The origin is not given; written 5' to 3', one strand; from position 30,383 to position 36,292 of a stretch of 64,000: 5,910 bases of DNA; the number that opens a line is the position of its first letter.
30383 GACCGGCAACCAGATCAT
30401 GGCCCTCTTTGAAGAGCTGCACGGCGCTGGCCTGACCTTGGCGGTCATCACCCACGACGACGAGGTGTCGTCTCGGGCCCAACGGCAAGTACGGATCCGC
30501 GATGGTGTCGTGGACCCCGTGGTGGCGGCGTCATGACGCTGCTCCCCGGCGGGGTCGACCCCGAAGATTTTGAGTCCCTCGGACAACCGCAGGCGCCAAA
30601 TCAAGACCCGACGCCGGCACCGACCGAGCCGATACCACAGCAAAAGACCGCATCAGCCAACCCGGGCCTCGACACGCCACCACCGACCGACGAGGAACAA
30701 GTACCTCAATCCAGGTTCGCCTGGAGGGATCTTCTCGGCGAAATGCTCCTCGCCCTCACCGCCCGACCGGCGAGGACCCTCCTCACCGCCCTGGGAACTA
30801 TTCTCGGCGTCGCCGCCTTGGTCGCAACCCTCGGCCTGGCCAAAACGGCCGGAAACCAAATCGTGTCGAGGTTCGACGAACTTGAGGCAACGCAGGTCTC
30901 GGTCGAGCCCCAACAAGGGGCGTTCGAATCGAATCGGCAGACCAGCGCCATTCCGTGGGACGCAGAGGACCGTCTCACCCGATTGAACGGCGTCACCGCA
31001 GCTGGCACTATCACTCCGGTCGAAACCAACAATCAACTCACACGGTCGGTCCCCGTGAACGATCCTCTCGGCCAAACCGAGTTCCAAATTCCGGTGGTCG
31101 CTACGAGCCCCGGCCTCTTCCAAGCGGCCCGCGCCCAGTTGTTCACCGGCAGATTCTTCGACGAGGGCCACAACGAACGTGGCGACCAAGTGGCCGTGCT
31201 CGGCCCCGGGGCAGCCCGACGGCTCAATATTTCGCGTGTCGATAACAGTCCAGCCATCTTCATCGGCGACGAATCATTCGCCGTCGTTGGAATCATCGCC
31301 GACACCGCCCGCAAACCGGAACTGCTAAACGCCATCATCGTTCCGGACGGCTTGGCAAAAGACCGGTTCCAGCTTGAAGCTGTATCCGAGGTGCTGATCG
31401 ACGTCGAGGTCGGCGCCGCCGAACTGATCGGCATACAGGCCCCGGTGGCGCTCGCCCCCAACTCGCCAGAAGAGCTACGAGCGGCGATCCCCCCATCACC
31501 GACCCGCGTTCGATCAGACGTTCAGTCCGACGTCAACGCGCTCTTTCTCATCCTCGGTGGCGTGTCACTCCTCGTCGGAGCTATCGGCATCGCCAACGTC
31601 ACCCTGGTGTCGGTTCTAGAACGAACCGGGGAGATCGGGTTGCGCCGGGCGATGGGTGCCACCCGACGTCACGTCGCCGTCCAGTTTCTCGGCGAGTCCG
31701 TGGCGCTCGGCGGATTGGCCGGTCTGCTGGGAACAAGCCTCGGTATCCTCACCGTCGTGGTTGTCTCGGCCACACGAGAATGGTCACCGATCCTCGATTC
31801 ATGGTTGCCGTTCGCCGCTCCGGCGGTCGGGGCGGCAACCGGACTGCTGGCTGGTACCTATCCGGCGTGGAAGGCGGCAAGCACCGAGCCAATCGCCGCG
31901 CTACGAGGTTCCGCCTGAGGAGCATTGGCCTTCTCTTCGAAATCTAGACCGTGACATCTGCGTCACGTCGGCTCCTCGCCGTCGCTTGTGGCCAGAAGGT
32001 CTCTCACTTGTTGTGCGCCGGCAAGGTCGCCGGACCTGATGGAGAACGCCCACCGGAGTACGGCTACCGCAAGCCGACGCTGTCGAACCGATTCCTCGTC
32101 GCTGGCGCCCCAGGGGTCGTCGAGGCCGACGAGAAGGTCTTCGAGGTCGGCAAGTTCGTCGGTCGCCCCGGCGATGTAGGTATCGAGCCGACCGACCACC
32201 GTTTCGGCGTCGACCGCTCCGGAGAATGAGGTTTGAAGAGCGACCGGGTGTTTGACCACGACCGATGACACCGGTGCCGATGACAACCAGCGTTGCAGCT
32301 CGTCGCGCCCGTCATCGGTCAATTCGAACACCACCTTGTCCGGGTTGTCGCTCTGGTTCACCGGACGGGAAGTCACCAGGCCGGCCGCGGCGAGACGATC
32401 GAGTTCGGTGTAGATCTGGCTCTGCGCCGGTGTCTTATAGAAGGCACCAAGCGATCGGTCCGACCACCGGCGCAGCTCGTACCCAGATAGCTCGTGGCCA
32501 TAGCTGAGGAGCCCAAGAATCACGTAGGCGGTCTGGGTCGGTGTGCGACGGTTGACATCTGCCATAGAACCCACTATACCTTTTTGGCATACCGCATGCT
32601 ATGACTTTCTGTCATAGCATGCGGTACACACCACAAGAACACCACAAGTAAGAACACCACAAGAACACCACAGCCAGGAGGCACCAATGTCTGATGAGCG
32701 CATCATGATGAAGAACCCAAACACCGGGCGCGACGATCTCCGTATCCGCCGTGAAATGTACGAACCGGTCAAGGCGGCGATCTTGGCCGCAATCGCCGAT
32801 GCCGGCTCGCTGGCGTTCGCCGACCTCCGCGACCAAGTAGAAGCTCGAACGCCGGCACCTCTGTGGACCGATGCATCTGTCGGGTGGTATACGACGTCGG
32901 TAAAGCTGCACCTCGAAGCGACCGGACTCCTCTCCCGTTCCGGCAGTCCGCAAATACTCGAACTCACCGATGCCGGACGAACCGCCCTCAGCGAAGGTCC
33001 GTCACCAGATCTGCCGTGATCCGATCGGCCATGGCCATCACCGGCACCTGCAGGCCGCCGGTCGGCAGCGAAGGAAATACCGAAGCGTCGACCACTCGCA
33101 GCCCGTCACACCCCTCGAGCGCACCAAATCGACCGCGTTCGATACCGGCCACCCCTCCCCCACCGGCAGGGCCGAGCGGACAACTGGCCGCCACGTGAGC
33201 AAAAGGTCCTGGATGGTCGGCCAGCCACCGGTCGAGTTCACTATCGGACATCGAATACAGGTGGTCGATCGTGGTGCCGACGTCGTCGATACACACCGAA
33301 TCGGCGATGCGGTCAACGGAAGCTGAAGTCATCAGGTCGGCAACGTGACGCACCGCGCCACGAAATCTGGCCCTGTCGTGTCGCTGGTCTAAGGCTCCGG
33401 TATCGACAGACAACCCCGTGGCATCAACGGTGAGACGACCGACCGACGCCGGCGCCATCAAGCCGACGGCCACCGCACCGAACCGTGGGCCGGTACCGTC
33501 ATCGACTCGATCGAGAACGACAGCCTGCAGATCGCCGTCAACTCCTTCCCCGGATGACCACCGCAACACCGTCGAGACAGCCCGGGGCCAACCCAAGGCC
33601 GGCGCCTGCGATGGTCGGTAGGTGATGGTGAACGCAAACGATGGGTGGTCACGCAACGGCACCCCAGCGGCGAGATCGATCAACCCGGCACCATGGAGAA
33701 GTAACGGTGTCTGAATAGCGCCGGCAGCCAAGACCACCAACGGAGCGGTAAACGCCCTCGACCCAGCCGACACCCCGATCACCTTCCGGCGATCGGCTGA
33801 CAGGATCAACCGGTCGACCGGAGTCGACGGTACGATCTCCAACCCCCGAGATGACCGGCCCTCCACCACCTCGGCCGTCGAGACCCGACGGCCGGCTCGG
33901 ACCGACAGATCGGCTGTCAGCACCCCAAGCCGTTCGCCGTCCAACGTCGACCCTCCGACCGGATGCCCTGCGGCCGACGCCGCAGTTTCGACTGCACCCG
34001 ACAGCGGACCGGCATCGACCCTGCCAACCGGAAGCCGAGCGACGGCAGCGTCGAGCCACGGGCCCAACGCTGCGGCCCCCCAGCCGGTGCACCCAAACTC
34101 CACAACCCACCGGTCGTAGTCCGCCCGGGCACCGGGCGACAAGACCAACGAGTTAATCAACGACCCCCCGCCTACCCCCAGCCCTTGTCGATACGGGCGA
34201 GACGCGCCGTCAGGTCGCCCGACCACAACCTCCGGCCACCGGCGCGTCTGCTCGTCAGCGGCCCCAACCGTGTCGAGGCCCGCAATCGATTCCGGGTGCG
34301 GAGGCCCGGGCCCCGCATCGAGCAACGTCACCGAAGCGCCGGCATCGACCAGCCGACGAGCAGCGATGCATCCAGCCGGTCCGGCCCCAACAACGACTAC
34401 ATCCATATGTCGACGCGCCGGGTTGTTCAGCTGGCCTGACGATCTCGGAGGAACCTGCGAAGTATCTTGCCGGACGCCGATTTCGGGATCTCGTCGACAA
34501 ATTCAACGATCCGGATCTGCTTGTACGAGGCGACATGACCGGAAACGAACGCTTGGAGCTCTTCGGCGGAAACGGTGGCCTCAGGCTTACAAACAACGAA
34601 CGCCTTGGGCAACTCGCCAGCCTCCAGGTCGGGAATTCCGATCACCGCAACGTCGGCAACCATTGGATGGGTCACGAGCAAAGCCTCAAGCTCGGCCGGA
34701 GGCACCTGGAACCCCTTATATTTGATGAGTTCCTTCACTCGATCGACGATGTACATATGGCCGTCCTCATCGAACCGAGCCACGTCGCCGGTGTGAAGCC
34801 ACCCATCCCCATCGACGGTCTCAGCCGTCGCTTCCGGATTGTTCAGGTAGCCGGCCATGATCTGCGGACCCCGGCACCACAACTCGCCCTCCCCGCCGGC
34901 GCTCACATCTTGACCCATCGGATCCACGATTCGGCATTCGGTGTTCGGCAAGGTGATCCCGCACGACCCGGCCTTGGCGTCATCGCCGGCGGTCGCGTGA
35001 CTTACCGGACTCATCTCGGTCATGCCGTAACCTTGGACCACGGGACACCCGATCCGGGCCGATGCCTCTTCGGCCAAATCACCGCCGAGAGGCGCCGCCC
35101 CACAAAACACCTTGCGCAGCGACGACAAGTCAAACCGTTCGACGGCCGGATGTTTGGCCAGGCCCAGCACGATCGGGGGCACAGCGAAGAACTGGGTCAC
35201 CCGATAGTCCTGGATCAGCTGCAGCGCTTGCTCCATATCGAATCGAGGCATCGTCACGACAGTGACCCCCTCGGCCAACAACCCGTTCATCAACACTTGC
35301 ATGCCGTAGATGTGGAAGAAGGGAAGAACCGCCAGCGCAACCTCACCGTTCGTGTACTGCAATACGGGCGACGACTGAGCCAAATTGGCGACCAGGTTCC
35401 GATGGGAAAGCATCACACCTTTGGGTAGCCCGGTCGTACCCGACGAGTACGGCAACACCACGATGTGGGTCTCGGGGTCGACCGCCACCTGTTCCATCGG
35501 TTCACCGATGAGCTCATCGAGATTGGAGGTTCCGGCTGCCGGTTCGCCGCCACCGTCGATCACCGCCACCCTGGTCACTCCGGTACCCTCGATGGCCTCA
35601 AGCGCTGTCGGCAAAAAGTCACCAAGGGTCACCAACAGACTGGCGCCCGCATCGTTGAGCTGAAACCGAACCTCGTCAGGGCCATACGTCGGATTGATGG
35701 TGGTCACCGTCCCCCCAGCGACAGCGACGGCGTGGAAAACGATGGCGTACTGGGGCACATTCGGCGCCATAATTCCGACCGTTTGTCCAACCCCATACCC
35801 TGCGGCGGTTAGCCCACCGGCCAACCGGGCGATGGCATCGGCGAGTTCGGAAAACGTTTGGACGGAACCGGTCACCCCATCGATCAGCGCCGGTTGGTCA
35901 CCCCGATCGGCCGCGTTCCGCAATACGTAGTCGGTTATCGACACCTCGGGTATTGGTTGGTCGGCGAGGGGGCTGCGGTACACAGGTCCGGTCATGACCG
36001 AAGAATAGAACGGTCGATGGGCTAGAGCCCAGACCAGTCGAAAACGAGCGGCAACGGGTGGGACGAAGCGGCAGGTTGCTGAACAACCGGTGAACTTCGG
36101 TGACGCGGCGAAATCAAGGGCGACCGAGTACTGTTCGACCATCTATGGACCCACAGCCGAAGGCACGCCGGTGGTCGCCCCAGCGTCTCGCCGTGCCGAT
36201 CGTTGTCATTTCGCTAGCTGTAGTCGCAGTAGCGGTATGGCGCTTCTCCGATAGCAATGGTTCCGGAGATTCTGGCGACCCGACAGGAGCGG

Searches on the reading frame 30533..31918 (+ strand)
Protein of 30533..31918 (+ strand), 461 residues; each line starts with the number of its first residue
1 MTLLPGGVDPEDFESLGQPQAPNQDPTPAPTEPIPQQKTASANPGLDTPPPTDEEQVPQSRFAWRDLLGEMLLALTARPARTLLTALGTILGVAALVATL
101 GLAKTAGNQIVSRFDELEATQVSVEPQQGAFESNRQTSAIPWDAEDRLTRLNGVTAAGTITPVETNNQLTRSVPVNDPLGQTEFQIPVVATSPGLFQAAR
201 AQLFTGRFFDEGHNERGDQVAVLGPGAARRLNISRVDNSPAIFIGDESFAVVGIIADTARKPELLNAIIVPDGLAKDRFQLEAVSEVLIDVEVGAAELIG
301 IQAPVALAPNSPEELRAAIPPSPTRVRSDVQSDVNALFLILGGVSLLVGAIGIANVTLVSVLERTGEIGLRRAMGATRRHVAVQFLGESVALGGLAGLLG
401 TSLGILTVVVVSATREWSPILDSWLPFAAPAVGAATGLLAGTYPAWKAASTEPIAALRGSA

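Call 43: search_protein_families(library=pfam, proteins=[window:30533-31918:+], max_evalue=0.00001)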
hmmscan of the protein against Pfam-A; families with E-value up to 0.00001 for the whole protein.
window:30533-31918:+ (461 aa): 2 families
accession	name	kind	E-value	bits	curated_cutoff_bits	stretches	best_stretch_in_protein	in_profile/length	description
PF12704.14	MacB_PCD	-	1.6e-18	68.2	27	1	82-279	1-180/207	MacB-like periplasmic core domain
PF02687.27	FtsX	-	2.2e-17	63.6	25.5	1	340-453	2-120/120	FtsX-like permease C-terminal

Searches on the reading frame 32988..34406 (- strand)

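Call 43: search_protein_families(library=pfam, proteins=[window:32988-34406:-], max_evalue=0.00001)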
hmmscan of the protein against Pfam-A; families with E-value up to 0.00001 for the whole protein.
window:32988-34406:- (472 aa): 7 families
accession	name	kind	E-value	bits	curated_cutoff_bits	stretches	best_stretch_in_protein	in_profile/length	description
PF00732.25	GMC_oxred_N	-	3e-24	86.5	23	1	1-255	1-217/218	GMC oxidoreductase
PF05199.19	GMC_oxred_C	-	5.4e-15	56.6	24.6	1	319-460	1-139/139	GMC oxidoreductase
PF01266.30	DAO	-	7.7e-10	39.3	27.9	1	2-36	1-35/353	FAD dependent oxidoreductase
PF05834.18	Lycopene_cycl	-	3.3e-07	30.2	23.4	1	2-68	1-73/380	Lycopene cyclase protein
PF00890.30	FAD_binding_2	-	9.3e-07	28.8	20.4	0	2-33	1-32/414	FAD binding domain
PF07992.20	Pyr_redox_2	-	1.1e-06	28.7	26.1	0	1-34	1-34/291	Pyridine nucleotide-disulphide oxidoreductase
PF13450.12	NAD_binding_8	-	6e-06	26.9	21.9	0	5-35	1-31/68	NAD(P)-binding Rossmann-like domain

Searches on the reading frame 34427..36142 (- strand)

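Call 43: search_protein_families(library=pfam, proteins=[window:34427-36142:-], max_evalue=0.00001)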
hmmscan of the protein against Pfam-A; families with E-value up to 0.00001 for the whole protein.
window:34427-36142:- (571 aa): 2 families
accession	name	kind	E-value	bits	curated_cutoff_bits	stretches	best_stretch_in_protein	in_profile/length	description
PF00501.34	AMP-binding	-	6.3e-98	328.5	29.9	1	75-433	3-384/384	AMP-binding enzyme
PF13193.12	AMP-binding_C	-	6.4e-20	72.3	24.5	1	484-559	1-76/76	AMP-binding enzyme C-terminal domain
